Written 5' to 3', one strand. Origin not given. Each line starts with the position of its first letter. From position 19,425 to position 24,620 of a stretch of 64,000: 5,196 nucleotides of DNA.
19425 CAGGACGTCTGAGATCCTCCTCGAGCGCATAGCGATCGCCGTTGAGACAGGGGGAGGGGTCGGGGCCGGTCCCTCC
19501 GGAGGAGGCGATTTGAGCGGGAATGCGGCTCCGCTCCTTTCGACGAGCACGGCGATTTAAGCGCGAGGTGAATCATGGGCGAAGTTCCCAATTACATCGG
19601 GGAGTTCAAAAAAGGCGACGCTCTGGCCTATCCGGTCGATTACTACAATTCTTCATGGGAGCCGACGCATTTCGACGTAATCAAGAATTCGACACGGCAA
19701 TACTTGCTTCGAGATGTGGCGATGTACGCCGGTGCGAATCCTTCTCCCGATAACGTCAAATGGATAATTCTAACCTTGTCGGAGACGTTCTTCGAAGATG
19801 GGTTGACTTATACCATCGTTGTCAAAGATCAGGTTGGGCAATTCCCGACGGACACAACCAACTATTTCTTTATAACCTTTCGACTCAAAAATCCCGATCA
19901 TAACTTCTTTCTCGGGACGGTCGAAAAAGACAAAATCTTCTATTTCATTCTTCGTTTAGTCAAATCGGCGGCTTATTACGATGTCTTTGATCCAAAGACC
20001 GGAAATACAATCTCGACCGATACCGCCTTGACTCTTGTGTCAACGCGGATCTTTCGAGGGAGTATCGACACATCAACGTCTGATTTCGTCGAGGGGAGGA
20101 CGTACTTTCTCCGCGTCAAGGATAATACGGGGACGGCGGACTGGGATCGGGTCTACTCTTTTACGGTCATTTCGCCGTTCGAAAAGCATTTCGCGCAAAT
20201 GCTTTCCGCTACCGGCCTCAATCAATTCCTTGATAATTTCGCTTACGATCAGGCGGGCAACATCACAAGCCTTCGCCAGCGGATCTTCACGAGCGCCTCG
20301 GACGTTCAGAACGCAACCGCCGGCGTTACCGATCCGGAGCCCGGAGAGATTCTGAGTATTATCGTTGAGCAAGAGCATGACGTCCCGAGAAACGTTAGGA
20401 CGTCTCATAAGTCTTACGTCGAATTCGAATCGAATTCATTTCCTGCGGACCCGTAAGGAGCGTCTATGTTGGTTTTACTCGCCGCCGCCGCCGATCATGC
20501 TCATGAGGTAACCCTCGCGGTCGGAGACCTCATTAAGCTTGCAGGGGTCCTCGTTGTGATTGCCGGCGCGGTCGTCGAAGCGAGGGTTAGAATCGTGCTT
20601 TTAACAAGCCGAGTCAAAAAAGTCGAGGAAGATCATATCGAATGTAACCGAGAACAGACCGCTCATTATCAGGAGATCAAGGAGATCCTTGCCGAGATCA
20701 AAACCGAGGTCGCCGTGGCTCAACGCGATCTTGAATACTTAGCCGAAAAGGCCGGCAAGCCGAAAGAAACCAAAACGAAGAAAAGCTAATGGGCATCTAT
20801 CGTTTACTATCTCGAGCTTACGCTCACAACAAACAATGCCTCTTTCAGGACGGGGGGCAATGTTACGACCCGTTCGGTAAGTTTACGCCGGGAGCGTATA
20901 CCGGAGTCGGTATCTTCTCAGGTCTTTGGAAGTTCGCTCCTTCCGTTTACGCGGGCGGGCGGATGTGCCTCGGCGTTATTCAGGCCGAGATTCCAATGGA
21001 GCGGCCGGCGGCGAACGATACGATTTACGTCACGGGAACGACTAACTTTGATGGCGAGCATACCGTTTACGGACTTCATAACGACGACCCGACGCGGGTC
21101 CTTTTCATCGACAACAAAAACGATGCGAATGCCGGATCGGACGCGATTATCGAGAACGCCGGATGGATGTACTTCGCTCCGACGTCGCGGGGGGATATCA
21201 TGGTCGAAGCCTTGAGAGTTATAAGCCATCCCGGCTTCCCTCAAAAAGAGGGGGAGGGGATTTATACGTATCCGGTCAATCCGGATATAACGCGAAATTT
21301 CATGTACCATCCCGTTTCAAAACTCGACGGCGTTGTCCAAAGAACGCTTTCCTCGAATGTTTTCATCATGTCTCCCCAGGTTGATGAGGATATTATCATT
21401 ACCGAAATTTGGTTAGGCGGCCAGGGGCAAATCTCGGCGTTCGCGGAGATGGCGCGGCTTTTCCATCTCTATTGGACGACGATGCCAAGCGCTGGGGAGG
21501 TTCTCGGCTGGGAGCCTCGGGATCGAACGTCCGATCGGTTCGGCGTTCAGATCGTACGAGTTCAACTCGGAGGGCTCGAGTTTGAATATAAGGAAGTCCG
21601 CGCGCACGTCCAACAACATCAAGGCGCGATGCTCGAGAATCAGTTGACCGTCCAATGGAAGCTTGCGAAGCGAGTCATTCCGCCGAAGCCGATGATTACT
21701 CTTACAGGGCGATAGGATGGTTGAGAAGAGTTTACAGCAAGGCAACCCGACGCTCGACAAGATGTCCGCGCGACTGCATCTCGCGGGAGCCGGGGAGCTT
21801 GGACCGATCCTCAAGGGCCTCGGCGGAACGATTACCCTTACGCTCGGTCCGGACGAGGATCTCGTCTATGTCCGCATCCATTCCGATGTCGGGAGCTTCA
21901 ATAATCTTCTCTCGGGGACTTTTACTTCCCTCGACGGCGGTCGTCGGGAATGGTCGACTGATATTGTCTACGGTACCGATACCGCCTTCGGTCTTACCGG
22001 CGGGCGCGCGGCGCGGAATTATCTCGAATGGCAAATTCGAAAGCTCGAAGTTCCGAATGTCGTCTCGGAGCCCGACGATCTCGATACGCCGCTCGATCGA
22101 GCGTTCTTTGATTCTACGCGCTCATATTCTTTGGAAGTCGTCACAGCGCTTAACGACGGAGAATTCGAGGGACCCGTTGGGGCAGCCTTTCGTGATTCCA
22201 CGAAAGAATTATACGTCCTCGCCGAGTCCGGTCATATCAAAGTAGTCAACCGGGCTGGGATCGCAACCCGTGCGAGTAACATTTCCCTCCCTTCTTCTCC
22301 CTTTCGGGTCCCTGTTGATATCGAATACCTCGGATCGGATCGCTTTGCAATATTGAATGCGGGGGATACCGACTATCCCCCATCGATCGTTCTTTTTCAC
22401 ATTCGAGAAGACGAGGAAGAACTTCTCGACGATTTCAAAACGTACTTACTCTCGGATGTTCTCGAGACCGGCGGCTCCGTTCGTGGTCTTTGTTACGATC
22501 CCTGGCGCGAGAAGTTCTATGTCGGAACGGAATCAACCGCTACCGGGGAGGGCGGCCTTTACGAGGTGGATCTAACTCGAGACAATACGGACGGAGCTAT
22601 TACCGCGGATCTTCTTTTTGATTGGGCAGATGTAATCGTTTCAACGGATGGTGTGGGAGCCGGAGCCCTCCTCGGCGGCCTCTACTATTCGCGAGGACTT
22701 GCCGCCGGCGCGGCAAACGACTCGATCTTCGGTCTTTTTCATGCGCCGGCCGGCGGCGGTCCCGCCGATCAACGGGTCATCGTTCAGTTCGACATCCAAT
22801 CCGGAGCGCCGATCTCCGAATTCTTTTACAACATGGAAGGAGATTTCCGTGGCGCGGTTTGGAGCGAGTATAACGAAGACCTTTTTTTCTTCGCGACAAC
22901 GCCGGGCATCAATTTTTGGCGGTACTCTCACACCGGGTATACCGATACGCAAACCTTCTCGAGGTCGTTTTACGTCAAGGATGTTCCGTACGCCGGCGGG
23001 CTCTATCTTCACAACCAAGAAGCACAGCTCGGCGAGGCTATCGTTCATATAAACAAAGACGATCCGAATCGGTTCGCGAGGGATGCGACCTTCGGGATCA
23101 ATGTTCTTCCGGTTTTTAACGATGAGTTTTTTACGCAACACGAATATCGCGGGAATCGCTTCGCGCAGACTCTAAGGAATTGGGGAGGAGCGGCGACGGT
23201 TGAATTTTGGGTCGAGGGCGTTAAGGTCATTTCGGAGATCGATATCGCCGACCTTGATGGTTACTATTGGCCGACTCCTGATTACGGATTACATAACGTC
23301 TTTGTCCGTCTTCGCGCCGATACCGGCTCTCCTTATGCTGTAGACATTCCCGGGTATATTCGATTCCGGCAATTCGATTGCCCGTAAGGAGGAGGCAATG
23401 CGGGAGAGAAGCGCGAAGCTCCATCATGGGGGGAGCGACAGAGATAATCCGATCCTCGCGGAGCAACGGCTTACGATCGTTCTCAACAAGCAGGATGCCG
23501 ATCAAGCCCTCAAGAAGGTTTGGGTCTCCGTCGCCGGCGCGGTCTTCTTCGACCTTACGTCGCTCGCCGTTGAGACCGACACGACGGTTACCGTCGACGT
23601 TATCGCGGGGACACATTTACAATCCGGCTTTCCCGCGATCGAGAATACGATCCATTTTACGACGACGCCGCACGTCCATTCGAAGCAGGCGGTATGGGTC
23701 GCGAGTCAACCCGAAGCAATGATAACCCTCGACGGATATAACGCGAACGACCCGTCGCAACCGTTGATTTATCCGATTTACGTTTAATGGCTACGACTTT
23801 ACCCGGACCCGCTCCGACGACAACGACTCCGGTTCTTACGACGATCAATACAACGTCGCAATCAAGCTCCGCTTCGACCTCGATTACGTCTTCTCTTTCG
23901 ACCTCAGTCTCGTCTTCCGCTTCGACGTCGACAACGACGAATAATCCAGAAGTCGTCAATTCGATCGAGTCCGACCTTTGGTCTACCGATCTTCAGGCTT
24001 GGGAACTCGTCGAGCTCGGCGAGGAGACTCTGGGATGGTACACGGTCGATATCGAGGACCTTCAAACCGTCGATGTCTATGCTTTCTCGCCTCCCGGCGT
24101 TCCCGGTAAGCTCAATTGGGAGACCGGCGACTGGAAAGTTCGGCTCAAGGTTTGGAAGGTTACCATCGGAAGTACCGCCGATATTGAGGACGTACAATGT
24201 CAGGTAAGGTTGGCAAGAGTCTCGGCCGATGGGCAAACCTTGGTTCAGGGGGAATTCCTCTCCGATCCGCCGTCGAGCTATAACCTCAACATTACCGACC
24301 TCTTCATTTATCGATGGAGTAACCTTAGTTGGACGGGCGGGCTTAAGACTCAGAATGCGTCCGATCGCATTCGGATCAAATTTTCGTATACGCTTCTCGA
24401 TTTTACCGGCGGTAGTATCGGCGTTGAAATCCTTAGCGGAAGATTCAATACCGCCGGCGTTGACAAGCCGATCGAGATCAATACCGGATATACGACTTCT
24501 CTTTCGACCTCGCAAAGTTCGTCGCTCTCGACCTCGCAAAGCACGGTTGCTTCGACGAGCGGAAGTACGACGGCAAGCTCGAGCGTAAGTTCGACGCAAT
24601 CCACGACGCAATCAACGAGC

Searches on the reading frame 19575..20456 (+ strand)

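Call 8: search_protein_families(library=pfam, proteins=[window:19575-20456:+], max_evalue=0.01)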
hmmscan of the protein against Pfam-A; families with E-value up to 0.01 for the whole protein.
window:19575-20456:+ (293 aa): 1 family
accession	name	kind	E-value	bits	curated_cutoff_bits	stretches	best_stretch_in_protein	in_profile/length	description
PF00681.25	Plectin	-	0.00066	19.9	20.5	0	244-262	4-22/39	Plectin repeat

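Call 9: search_protein_families(library=phrogs, proteins=[window:19575-20456:+], max_evalue=0.01)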
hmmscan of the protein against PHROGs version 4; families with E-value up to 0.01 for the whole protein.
window:19575-20456:+ (293 aa): 0 families

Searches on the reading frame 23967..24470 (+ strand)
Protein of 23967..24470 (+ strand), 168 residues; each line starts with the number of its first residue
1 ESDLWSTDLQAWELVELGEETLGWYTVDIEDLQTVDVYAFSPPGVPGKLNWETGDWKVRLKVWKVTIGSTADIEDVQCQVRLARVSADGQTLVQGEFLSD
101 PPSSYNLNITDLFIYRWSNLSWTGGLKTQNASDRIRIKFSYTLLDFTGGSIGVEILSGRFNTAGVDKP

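Call 114: search_solved_structures(query=A8, max_evalue=10)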
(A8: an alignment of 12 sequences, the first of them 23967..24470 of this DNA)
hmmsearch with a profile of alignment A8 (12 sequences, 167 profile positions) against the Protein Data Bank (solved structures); distinct sequences matched with E-value up to 10: 2.
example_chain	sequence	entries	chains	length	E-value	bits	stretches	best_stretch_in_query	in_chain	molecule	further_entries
9scu_CM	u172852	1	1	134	1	12.2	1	6-92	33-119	Large ribosomal subunit protein eL14z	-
8osi_A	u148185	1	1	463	1.3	11.9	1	68-128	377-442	mNeonGreen,Calmodulin,Contig An16c0100, genomic contig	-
